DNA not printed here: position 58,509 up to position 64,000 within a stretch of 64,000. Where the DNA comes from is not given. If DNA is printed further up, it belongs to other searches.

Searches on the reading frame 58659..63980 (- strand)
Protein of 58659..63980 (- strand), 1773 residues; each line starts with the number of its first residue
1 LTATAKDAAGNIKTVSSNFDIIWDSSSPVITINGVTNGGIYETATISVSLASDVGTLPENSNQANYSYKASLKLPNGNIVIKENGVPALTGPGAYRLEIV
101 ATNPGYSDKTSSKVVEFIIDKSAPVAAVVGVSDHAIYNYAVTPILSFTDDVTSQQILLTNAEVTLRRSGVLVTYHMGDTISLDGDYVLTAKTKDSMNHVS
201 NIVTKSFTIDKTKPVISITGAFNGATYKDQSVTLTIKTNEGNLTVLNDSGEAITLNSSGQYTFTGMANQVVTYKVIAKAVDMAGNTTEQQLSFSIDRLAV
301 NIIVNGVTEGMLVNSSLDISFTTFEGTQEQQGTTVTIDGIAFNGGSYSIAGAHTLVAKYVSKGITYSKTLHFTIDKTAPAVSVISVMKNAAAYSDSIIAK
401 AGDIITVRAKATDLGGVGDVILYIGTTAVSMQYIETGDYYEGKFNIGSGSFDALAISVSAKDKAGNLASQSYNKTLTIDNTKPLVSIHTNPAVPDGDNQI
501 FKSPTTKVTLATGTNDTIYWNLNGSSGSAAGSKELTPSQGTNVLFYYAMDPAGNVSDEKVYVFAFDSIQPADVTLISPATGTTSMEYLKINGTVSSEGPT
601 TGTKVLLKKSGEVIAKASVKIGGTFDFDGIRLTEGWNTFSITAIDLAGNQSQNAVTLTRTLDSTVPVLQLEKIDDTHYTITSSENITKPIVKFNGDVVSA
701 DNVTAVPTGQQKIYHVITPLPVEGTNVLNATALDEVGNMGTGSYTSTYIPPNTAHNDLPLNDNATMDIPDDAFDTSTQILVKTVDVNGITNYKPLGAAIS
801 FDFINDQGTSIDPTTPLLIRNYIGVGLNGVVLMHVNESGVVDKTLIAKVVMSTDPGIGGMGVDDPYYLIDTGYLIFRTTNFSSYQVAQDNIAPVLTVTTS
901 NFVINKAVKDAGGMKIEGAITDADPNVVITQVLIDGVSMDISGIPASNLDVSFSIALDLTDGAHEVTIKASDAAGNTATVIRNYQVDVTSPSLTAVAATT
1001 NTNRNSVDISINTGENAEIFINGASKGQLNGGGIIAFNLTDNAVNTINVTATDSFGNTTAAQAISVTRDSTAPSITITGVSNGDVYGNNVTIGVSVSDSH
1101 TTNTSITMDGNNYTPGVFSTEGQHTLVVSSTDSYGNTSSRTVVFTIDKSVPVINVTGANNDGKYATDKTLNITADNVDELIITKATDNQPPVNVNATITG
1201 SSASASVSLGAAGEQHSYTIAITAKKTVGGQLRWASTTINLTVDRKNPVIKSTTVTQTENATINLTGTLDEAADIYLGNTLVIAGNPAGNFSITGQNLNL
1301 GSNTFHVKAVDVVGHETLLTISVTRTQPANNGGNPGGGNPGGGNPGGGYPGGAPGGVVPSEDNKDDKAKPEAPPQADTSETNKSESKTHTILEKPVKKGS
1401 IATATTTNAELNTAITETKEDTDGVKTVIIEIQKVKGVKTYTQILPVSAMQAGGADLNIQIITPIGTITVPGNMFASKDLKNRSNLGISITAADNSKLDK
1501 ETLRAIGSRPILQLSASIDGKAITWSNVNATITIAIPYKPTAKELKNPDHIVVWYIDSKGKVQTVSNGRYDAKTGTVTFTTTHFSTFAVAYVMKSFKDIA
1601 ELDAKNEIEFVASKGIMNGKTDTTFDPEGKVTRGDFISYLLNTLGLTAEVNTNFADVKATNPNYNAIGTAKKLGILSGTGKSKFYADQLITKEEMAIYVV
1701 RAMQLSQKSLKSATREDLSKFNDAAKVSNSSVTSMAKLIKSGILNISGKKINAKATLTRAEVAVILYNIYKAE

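Call 3: search_protein_families(library=pfam, proteins=[window:58659-63980:-], max_evalue=0.1)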
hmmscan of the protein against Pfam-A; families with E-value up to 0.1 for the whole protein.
window:58659-63980:- (1773 aa): 7 families
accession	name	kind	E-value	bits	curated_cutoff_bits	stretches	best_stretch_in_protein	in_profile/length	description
PF00395.25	SLH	-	3.4e-23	81.8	20.8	3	1595-1637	1-44/44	S-layer homology domain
PF19077.6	Big_13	-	1e-18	68.1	27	4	221-296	30-101/102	Bacterial Ig-like domain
PF13750.12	Big_3_3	-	3e-12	46.9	27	1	1120-1212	13-100/157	Bacterial Ig-like domain (group 3)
PF09136.16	Glucodextran_B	-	1.3e-05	25.4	27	3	914-986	19-81/83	Glucodextranase, domain B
PF17936.7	Big_6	-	0.011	16.4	27.6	1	601-655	23-78/83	Bacterial Ig domain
PF07495.19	Y_Y_Y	-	0.082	13.3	26.6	0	92-119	37-64/65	Y_Y_Y domain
PF04096.20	Nucleoporin2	-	0.087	13.4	28.4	0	1527-1588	82-147/148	Nup98-96 autopeptidase S59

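Call 29: find_homologous_proteins(query=window:58659-63980:-, max_evalue=1e-20)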
Query window:58659-63980:- (1773 aa): 141 proteins with E <= 1e-20 among 8000 candidates; the best 120 are listed.
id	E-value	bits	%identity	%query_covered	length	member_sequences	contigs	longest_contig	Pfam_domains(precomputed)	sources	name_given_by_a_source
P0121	0.0e+0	2091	72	77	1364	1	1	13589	PF27332.1,PF13750.13,PF00395.26,PF09136.17,PF19077.7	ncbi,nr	ncbi:MAG: hypothetical protein H6Q59_999, partial [Firmicutes bacterium]|nr:hypothetical protein [Ba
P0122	0.0e+0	1100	44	75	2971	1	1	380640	PF07495.20,PF26182.1,PF17957.8,PF13287.13,PF13750.13,PF13290.14,PF00395.26,PF02368.25,PF09136.17,PF19077.7,PF17936.8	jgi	-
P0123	2.0e-259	882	39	75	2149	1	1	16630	PF27332.1,PF13750.13,PF00395.26,PF02368.25,PF09136.17,PF19077.7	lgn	-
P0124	3.0e-220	752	35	75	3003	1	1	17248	PF12733.14,PF07495.20,PF15418.13,PF13750.13,PF19755.5,PF00395.26,PF22243.3,PF09136.17,PF19077.7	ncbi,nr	ncbi:MAG TPA: S-layer homology domain-containing protein [Clostridia bacterium]|nr:S-layer homology 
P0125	5.5e-170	586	34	65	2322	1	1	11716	PF18449.8,PF13750.13,PF00395.26,PF02368.25,PF16342.11,PF19077.7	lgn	-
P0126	5.9e-138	480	33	65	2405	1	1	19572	PF27332.1,PF13750.13,PF00395.26,PF09136.17,PF19077.7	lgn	-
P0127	1.5e-119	419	31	15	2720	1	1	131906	PF27332.1,PF15418.13,PF13750.13,PF12245.15,PF19077.7,PF20164.5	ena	-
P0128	8.1e-88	313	44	21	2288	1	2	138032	PF16323.12,PF01915.28,PF00395.26,PF03422.22,PF00041.28,PF14310.13,PF00933.28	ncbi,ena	-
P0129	1.5e-84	303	25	17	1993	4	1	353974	PF07495.20,PF15418.13,PF21868.4,PF00801.27,PF18981.7,PF13754.13,PF25942.1,PF13750.13,PF00028.24,PF16403.12,PF12245.15,PF18911.7,PF23265.2,PF24421.2,PF09136.17,PF19077.7,PF20164.5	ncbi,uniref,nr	ncbi:Ig-like domain repeat protein [Mesobacillus foraminis]|uniref:Ig-like domain-containing protein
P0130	6.4e-83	297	26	33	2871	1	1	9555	PF27332.1,PF13205.13,PF13750.13,PF09136.17,PF19077.7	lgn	-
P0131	5.1e-76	274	42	21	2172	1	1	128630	PF18370.8,PF00395.26,PF00041.28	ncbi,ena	-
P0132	8.1e-71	257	28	31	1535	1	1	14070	PF07495.20,PF15418.13,PF21868.4,PF18981.7,PF25059.2,PF13754.13,PF01833.31,PF13750.13,PF12245.15,PF10029.16,PF19077.7,PF20164.5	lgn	-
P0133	1.3e-65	240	27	22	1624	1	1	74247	PF07495.20,PF15418.13,PF00801.27,PF18981.7,PF13754.13,PF13750.13,PF12245.15,PF18911.7,PF23265.2,PF24421.2,PF09136.17,PF19077.7,PF20164.5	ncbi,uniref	ncbi:Ig-like domain-containing protein [Fredinandcohnia sp. 179-A 10B2 NHS]|uniref:Ig-like domain-co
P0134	3.9e-65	238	26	42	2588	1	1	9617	PF27332.1,PF21868.4,PF13750.13,PF12245.15,PF09136.17,PF19077.7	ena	-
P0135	6.6e-64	234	36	22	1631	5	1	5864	PF07495.20,PF21454.3,PF25059.2,PF00415.25,PF13540.13,PF00395.26,PF25384.2,PF00041.28,PF16656.12,PF25390.2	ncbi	-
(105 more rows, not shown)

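Call 33: find_encoding_contigs(protein=P0122, flank=5000, max_places=1)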
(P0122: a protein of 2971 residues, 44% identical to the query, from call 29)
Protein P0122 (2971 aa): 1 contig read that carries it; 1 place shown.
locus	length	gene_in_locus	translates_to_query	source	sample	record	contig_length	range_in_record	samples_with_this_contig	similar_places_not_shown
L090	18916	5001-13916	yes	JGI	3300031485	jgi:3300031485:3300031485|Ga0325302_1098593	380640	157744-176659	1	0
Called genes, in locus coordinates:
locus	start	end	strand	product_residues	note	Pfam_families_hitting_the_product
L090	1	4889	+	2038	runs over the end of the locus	PF00963:Cohesin, PF14686:fn3_3 (faint), PF22352:K319L-like_PKD (faint), PF05345:He_PIG, PF22904:NOMO1-like_2nd (weak)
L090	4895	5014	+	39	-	-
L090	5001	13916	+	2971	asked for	PF17957:Big_7 (weak), PF13287:Fn3_assoc (weak), PF13290:CHB_HEX_C_1, PF02368:Big_2, PF26182:Ig_NUP210_5th (weak), PF17936:Big_6 (weak), PF19077:Big_13 (weak), PF00395:SLH, +3 more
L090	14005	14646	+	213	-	-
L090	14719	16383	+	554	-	PF00395:SLH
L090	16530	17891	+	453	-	PF22148:Fervidolysin_NPro-like (weak), PF00082:Peptidase_S8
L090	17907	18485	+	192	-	-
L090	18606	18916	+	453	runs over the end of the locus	PF02706:Wzz, PF13807:GNVR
